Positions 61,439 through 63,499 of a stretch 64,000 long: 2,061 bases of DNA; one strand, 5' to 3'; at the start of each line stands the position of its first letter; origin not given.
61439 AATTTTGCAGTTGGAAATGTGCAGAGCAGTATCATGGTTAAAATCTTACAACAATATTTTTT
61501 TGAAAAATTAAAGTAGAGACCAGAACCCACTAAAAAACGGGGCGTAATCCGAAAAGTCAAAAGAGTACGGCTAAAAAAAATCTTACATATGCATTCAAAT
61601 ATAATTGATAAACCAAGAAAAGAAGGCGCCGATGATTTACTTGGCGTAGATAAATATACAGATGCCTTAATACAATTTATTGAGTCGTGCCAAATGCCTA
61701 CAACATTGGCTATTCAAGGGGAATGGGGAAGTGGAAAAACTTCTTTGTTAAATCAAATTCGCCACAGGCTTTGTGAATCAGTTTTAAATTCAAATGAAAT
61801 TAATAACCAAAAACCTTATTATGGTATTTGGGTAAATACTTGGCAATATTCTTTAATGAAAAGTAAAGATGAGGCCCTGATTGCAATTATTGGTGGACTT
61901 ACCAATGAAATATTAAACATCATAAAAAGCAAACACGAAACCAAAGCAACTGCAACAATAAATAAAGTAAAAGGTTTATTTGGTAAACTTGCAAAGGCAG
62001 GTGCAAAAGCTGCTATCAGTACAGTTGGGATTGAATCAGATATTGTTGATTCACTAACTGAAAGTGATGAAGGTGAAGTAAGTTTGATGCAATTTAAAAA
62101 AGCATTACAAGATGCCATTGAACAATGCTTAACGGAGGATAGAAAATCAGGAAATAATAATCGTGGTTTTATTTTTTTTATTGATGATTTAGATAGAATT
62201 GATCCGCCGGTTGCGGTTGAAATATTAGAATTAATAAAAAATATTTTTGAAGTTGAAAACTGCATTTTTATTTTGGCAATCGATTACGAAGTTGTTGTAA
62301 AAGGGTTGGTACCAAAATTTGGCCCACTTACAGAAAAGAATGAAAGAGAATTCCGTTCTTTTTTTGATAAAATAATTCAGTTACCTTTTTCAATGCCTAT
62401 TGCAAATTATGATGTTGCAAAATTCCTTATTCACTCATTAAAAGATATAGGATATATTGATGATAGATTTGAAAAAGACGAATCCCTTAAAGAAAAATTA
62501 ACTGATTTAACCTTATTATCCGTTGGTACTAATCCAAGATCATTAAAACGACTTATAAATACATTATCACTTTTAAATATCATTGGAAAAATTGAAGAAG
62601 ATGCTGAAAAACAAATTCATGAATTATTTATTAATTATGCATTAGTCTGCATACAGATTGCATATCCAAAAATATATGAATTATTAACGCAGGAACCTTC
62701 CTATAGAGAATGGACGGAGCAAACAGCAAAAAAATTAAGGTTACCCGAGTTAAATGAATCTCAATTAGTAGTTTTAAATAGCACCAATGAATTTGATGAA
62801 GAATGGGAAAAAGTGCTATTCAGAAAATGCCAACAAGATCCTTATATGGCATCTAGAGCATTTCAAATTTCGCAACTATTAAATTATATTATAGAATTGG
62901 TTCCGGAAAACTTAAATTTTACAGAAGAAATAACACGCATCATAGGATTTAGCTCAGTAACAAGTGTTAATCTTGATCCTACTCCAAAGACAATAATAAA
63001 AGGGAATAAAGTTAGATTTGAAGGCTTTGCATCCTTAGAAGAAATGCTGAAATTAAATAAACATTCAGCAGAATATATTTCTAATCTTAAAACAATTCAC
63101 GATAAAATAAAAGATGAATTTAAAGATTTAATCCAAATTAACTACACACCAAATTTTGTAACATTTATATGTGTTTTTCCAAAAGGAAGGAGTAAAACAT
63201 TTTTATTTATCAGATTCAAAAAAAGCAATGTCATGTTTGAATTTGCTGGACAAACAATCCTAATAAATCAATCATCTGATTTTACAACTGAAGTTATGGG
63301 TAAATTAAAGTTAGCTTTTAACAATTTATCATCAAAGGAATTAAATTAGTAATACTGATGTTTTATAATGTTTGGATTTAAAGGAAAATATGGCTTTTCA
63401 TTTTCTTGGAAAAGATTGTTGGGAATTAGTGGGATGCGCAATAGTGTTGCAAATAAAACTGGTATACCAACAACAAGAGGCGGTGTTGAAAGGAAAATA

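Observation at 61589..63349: KAP-family P-loop NTPase with intact Walker A/B as putative effector or sensor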

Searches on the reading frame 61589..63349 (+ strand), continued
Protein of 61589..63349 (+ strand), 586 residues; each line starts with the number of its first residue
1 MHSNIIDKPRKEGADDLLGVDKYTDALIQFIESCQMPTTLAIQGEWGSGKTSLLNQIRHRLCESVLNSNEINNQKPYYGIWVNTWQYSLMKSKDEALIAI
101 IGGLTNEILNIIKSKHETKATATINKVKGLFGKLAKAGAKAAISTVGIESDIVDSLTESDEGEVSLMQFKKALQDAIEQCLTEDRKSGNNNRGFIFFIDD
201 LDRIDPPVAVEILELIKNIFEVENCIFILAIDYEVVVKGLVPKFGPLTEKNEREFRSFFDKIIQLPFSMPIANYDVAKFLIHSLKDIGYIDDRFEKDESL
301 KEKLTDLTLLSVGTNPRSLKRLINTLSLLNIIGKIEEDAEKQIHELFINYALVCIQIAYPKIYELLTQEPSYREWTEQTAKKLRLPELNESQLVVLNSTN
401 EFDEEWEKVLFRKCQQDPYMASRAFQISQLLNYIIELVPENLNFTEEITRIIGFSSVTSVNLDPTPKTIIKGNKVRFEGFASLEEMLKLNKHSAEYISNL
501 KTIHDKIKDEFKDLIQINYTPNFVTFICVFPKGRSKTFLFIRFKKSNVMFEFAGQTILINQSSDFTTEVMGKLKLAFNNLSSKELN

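Call 65: search_protein_families(library=padloc, proteins=[L001:8892-9782:+, L001:9775-10596:+, L001:8304-8708:+, L001:8653-8889:+, L013:7398-8177:+, L013:8203-9327:+, L013:9359-9973:+, L010:3234-3992:+, L001:3537-4766:+, L001:1920-3080:+], max_evalue=0.01)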
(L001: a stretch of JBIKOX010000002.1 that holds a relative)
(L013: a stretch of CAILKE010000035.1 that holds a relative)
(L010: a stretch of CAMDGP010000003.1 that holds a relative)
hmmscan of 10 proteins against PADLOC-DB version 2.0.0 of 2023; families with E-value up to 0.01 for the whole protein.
L001:8892-9782:+ (296 aa): 0 families

L001:9775-10596:+ (273 aa): 0 families

L001:8304-8708:+ (134 aa): 0 families

L001:8653-8889:+ (78 aa): 0 families

L013:7398-8177:+ (259 aa): 2 families
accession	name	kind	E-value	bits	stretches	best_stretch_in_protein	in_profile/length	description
PDLC05027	PDC-S48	-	0.0017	15.5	1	80-120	273-313/411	-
PDLC03833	BnzA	-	0.0073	13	0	26-115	117-202/544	-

L013:8203-9327:+ (374 aa): 6 families
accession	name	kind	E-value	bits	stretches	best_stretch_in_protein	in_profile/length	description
PDLC00609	ZorB1|ZorB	-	8e-14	49.7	1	250-368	78-214/232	MotB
PDLC00651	ZorB3|ZorB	-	9.3e-09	33.1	1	307-366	139-200/215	MotB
PDLC00612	ZorB1|ZorB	-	4.6e-07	27.7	1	298-367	187-267/293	MotB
PDLC00641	ZorB2|ZorB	-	6.1e-07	27.3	1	297-371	135-225/238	MotB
PDLC00610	ZorB1|ZorB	-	0.0026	15.4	0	298-368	150-236/254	MotB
PDLC00608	ZorB1|ZorB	-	0.0046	14.3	0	302-369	142-226/243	MotB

L013:9359-9973:+ (204 aa): 0 families

L010:3234-3992:+ (252 aa): 0 families

L001:3537-4766:+ (409 aa): 2 families
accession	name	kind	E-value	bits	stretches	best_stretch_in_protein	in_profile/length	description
PDLC04989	PDC-S30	-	5.6e-08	30.4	1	114-204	165-254/268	-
PDLC04988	PDC-S29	-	0.00071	17.2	1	30-185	46-209/220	-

L001:1920-3080:+ (386 aa): 11 families
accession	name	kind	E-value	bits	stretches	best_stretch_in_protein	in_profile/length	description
PDLC04790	PDC-S01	-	7.2e-99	329.4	1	1-381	11-417/422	-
PDLC04789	PDC-S01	-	6.8e-62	207.7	1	1-343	1-350/375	-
PDLC04791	PDC-S01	-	3.2e-33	113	1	21-359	23-374/395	-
PDLC04787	PDC-S01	-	4e-32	109.6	1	2-360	11-384/412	-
PDLC04788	PDC-S01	-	2.5e-21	74.1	2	175-369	217-415/448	-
PDLC04786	PDC-S01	-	1.5e-19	68.1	1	213-344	263-397/439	-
PDLC04792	PDC-S01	-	6.9e-17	59.2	2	275-339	331-390/452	-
PDLC04984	PDC-S27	-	0.00048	17.1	0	15-43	21-49/474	-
PDLC01903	CARF4--CARF_PDDEXK_TM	-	0.0028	15.1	1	247-366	247-348/380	-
PDLC01893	CARF4--CARF_PDDEXK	-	0.0053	14.1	1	288-343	270-325/382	-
PDLC01890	CARF4--CARF_PDDEXK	-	0.0083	13.6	0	312-340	268-296/366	-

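Call 91: search_dna_similar(query=window:61589-63349:+, collection=plasmids, mode=protein, max_rows=12)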
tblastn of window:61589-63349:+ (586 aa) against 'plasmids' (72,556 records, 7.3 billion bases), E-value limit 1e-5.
Records with a match: 5; places in all: 5; records where one place covers at least 80% of the query: 0.
Best place of each record, by identity: <60% 5.
By first word of the organism name: Acinetobacter 2; Acaryochloris 1; Butyrivibrio 1; Nonomuraea 1.
By predicted mobility (MOB-suite, as given by PLSDB): non-mobilizable 3; conjugative 1; mobilizable 1.
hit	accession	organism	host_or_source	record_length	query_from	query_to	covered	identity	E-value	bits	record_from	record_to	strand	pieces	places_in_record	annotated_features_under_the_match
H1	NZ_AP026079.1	Acaryochloris marina MBIC10699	cell culture,Ascidian, Diplosoma similis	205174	7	328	55%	28.5%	2e-15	88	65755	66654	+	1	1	KAP family NTPase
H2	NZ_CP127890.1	Acinetobacter towneri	cell culture,Influent wastewater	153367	16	316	51%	24.5%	4e-7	61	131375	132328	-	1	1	P-loop NTPase fold protein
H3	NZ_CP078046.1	Acinetobacter lwoffii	whole organism,bedside rail in hospital ...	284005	16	280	45%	23.8%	9e-7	60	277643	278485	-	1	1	P-loop NTPase fold protein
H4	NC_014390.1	Butyrivibrio proteoclasticus B316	-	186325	206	368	28%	35.5%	1e-18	98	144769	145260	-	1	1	P-loop NTPase fold protein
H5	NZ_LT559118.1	Nonomuraea gerenzanensis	-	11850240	206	326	21%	31.4%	6e-7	61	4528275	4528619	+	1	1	none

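Call 92: search_dna_similar(query=window:61589-63349:+, collection=phages, mode=protein, max_rows=12)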
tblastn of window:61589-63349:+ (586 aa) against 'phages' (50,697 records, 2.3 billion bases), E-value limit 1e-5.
No match.

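Call 100: search_solved_structures(query=L001:8892-9782:+, max_evalue=10)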
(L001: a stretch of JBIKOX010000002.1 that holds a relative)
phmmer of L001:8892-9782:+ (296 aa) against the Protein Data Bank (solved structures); distinct sequences matched with E-value up to 10: 4.
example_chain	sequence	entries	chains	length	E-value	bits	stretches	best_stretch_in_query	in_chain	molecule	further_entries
3qrg_H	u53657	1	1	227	0.19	14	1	82-128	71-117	Fab heavy chain Fd fragment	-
8pnl_B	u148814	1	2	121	1.5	11.1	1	79-123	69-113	Nb_H2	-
5dus_A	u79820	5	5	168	1.5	11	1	204-268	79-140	ORF1a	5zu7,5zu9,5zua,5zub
5hih_A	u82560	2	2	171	1.6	11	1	204-268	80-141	ORF1a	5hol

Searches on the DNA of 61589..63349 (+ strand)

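Call 76: search_rna_families(sources=[L001, L002, L003, L004, L005, L006, L007, L008], threshold=gathering)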
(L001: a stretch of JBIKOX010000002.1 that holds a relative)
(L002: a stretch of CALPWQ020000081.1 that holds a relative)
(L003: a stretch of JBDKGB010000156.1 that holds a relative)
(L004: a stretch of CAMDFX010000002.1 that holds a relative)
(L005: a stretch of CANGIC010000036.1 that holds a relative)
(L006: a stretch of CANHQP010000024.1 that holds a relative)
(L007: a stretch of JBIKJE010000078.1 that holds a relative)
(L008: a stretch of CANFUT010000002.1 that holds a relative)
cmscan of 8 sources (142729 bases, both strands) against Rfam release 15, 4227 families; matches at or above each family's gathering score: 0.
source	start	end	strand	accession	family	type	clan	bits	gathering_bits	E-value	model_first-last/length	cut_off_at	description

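Call 83: search_rna_families(sources=[L009, L010, L011, L012, L013, L014, L015, L016], threshold=gathering, show_alignments=2)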
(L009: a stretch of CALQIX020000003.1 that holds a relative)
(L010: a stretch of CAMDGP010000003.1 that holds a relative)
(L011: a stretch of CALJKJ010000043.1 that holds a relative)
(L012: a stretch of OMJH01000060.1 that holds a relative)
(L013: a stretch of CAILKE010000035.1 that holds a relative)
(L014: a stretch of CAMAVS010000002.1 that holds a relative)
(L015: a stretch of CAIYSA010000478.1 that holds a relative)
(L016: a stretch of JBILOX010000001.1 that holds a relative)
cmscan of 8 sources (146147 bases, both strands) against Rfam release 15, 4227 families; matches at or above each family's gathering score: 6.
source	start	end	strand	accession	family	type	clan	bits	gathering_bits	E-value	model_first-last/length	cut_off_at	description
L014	1973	2087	-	RF00162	SAM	Cis-reg; riboswitch;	CL00012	88.1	44.4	3.2e-19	1-108/108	no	SAM riboswitch aptamer (S box leader)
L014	6895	6963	+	RF03081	DUF805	Cis-reg;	CL00115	78.7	51.1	1.7e-12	1-68/68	no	DUF805 RNA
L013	4851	4919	-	RF03081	DUF805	Cis-reg;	CL00115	77.3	51.1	3.5e-12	1-68/68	no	DUF805 RNA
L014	5166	5235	+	RF03081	DUF805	Cis-reg;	CL00115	70.3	51.1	1.5e-10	1-68/68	no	DUF805 RNA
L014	4210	4289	+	RF00005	tRNA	Gene; tRNA;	CL00001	55.7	29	6e-09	1-71/71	no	tRNA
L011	1664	1697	+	RF02914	DUF805b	Cis-reg;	CL00115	36.6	35.6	2.4e-06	1-35/35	no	DUF805b RNA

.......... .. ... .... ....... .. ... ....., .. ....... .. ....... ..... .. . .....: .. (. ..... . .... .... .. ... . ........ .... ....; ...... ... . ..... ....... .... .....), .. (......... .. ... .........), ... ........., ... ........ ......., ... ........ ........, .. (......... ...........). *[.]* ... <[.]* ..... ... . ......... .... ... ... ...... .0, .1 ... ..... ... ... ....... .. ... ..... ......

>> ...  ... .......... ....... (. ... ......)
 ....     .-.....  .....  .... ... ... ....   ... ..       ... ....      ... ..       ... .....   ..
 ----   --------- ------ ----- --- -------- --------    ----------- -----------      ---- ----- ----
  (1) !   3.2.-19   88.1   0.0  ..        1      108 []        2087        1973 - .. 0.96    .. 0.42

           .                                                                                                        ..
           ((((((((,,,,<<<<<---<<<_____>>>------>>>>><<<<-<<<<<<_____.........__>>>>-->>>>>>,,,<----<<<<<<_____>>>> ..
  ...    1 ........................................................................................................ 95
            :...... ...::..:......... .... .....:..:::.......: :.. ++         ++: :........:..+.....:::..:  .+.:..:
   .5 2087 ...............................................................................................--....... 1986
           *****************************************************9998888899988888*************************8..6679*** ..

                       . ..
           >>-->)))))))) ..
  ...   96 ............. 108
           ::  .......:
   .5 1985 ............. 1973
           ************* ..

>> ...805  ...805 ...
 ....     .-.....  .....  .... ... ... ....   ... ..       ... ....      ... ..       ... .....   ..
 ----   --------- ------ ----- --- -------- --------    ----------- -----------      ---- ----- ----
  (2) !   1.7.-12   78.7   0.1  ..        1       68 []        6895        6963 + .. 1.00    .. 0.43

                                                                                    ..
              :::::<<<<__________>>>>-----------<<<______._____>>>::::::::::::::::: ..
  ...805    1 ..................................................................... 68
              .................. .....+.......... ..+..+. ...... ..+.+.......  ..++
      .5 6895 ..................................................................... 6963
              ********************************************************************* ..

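Call 85: search_rna_families(sources=[L017, L018, L019, L020, L021, L022, L023, L024, L025, L026], threshold=gathering)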
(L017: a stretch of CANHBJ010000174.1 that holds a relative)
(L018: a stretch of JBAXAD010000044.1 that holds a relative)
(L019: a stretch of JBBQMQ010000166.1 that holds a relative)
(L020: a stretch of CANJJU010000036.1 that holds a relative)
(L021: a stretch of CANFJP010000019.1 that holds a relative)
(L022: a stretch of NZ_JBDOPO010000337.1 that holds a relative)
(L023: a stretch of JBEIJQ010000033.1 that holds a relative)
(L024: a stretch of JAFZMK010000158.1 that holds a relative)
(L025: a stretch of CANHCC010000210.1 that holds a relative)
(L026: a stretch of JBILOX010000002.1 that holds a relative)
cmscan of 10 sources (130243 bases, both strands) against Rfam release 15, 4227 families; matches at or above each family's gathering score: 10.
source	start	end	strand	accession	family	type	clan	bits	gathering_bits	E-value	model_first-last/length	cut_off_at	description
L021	17788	17967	-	RF00174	Cobalamin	Cis-reg; riboswitch;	CL00101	109.9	31.5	2.5e-26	1-189/189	no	Cobalamin riboswitch aptamer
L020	13125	13304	-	RF00174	Cobalamin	Cis-reg; riboswitch;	CL00101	107.4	31.5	1.2e-25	1-189/189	no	Cobalamin riboswitch aptamer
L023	8806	8874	+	RF03081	DUF805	Cis-reg;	CL00115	76.6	51.1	4.7e-12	1-68/68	no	DUF805 RNA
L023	7255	7327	+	RF00005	tRNA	Gene; tRNA;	CL00001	68.8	29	1.3e-12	1-71/71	no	tRNA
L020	10302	10373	-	RF00005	tRNA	Gene; tRNA;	CL00001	61.4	29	1.4e-10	1-71/71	no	tRNA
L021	14965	15036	-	RF00005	tRNA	Gene; tRNA;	CL00001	61.4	29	1.4e-10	1-71/71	no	tRNA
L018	3578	3610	+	RF02914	DUF805b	Cis-reg;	CL00115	45.7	35.6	1.7e-09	1-35/35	no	DUF805b RNA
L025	3520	3554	+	RF02914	DUF805b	Cis-reg;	CL00115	44.8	35.6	3.5e-09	1-35/35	no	DUF805b RNA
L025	4034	4068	+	RF02914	DUF805b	Cis-reg;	CL00115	41.7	35.6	3.9e-08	1-35/35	no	DUF805b RNA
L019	4530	4561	+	RF02914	DUF805b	Cis-reg;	CL00115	41.3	35.6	5.5e-08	1-35/35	no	DUF805b RNA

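Call 86: search_rna_families(sources=[L027, L028, L029, L030, L031], threshold=gathering)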
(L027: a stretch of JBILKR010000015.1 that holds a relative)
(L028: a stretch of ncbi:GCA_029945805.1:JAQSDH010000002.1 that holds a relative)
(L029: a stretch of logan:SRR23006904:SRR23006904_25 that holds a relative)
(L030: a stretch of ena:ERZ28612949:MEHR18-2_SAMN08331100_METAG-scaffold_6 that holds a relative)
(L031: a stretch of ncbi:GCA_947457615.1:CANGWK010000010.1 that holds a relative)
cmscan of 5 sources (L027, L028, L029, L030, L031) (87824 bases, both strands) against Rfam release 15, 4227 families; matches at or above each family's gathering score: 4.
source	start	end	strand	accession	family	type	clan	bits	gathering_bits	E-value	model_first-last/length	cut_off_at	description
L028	15957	16023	+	RF01705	Flavo-1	Gene; sRNA;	-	70.1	42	3.3e-13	1-76/76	no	Flavo-1 RNA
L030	7054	7123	+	RF03081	DUF805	Cis-reg;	CL00115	68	51.1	3.2e-10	1-68/68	no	DUF805 RNA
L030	12859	12932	-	RF00005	tRNA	Gene; tRNA;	CL00001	60.2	29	2.1e-10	1-71/71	no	tRNA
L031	4423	4496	-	RF00005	tRNA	Gene; tRNA;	CL00001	60.2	29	2.1e-10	1-71/71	no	tRNA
